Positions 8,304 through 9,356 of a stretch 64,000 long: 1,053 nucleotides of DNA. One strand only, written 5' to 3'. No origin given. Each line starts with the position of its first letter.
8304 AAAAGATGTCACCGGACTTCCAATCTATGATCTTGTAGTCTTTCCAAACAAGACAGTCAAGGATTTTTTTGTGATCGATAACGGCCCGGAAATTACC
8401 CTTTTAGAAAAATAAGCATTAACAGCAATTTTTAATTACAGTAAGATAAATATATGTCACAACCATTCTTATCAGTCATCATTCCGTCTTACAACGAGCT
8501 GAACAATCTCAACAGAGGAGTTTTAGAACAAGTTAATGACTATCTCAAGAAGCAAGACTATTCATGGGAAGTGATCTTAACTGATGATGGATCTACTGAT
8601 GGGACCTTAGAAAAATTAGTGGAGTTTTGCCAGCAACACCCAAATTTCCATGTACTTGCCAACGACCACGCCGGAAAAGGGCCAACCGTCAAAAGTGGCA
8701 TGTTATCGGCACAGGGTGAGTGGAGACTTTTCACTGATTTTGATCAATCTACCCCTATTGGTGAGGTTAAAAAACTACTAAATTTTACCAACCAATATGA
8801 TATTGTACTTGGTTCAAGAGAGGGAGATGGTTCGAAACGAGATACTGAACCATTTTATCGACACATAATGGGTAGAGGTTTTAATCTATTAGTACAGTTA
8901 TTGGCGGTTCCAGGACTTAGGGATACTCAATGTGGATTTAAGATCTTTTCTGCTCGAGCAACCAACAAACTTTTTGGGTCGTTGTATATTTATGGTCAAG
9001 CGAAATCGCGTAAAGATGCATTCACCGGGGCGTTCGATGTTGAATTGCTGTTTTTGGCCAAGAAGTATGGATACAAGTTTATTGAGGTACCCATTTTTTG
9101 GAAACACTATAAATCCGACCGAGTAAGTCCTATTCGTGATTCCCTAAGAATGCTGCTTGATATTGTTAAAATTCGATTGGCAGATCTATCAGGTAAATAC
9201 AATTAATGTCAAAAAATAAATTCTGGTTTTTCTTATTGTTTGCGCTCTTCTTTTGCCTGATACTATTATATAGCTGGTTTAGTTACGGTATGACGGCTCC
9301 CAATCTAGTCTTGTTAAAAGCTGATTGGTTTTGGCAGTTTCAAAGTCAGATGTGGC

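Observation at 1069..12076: Surface-glycan cluster with two polyprenyl-P-sugar synthase plus GT-C transferase pairs and a GtrB-GtrA fusion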

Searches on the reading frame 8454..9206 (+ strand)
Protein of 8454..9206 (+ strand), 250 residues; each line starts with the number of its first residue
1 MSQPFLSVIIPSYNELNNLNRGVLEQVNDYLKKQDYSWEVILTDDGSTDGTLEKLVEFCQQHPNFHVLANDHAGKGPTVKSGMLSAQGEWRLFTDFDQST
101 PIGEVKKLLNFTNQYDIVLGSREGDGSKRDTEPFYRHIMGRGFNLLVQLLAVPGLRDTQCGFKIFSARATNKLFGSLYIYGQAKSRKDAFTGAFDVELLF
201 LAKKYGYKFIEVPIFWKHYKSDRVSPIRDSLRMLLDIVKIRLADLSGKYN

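Call 3: search_protein_families(library=pfam, proteins=[window:8454-9206:+], max_evalue=0.01)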
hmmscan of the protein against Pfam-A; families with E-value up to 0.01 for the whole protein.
window:8454-9206:+ (250 aa): 3 families
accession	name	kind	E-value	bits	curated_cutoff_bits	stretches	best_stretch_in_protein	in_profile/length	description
PF00535.33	Glycos_transf_2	-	1.6e-22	80.6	23.3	1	7-174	1-168/168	Glycosyl transferase family 2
PF10111.15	Glyco_tranf_2_2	-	7.8e-05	22.7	27.3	1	7-110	1-104/276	Glycosyltransferase like family 2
PF13641.12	Glyco_tranf_2_3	-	0.0028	18.1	27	1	4-85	2-79/230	Glycosyltransferase like family 2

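Call 4: search_protein_families(library=ncbifam, proteins=[window:8454-9206:+], max_evalue=0.01)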
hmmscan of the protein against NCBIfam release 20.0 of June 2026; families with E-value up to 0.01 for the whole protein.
window:8454-9206:+ (250 aa): 22 families
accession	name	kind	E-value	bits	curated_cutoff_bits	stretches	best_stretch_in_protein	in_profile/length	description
NF047588.1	GlcsyltransPgfSStrep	equivalog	1.5e-15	57.3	500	1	6-174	3-168/308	glycosyltransferase PgfS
NF041875.1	EPS_EpsD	equivalog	1e-13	51.4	370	1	6-139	1-132/325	exopolysaccharide biosynthesis glycosyltransferase EpsD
NF007482.0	PRK10073.1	equivalog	2.3e-13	49.9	423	1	2-125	4-123/334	glycosyltransferase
NF007986.1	PRK10714.1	equivalog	2.4e-11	43.2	529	1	6-164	8-163/316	undecaprenyl-phosphate 4-deoxy-4-formamido-L-arabinose transferase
TIGR03937.1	PgaC_IcaA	equivalog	6.6e-11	41.8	422.3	1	3-95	44-133/407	poly-beta-1,6-N-acetyl-D-glucosamine synthase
TIGR04283.1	glyco_like_mftF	equivalog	8.8e-10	38.5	182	1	6-113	1-98/221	TIGR04283 family arsenosugar biosynthesis glycosyltransferase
NF047683.1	TeichurnBiosyTuaG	equivalog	2.7e-09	37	400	1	2-116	4-115/252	teichuronic acid biosynthesis protein TuaG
NF050050.1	ProtGlycPglI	equivalog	2.9e-09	36.7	500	1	4-119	2-116/306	GalNAc(5)-diNAcBac-PP-undecaprenol beta-1,3-glucosyltransferase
NF038302.1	EPS_HpsE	equivalog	4.9e-09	35.6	300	1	6-116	3-115/307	hormogonium polysaccharide biosynthesis glycosyltransferase HpsE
NF041391.1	DPhHxTase_Halo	equivalog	7.6e-08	31.6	375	1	12-171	3-151/213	dolichyl-phosphate hexose transferase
NF058614.1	PPMAGASynPpgS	equivalog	2.1e-06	27.3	370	1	8-173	4-165/226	polyprenyl-phospho-N-acetylgalactosaminyl synthase PpgS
NF053739.1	GlytfEpsEBac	equivalog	5.2e-06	25.6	450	1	6-111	3-106/265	glycosyltransferase EpsE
NF045692.1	OglycostaseCruG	equivalog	8.5e-06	24.9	600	1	6-118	43-160/386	2'-O-glycosyltransferase CruG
TIGR04182.1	glyco_TIGR04182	equivalog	2.4e-05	23.9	325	1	7-239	3-216/293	S-layer glycoprotein N-glycosyltransferase AglJ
NF010496.0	PRK13915.1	equivalog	8.7e-05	21.7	262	1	6-99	33-128/307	glucosyl-3-phosphoglycerate synthase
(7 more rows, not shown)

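Call 11: search_solved_structures(query=window:8454-9206:+, max_evalue=0.001)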
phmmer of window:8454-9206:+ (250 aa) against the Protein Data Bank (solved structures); distinct sequences matched with E-value up to 0.001: 19.
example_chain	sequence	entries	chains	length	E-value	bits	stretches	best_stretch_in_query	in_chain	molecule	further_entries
5mlz_A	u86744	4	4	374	1.2e-15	60.9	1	6-161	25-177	Dolichol monophosphate mannose synthase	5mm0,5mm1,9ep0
9bhc_C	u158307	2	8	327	1.4e-09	40.9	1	6-165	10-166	Undecaprenyl-phosphate 4-deoxy-4-formamido-L-arabinose transferase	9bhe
8vxh_A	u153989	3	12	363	1.8e-09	40.6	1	6-165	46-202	Undecaprenyl-phosphate 4-deoxy-4-formamido-L-arabinose transferase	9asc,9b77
8bz8_A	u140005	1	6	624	5.9e-09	38.9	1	6-121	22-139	Glycosyltransferase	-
8bz4_A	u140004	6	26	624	5.9e-09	38.9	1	6-121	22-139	Glycosyltransferase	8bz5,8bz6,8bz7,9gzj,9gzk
9hwj_A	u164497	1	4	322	1.9e-08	37.2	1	6-165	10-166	Undecaprenyl-phosphate 4-deoxy-4-formamido-L-arabinose transferase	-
5eke_A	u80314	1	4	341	3.5e-08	36.4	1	6-141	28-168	Uncharacterized glycosyltransferase sll0501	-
5ekp_C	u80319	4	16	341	3.5e-08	36.4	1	6-141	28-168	Uncharacterized glycosyltransferase sll0501 | Glycosyltransferase sll0501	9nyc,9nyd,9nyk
9nye_A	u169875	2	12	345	3.6e-08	36.3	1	6-141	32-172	Glycosyltransferase sll0501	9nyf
2z87_A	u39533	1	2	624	3.2e-07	33.2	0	4-87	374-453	Chondroitin synthase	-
2z86_A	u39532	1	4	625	3.2e-07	33.2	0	4-87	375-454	Chondroitin synthase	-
3bcv_A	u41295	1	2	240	1.9e-06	30.7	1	4-110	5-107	Putative glycosyltransferase protein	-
6yv7_B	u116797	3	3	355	1.5e-05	27.7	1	3-102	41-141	Glycosyl transferase, family 2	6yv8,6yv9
6yv7_A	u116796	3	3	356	1.5e-05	27.7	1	3-102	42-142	Glycosyl transferase, family 2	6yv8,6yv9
6p61_A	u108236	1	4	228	1.6e-05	27.7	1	3-118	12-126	Glycosyltransferase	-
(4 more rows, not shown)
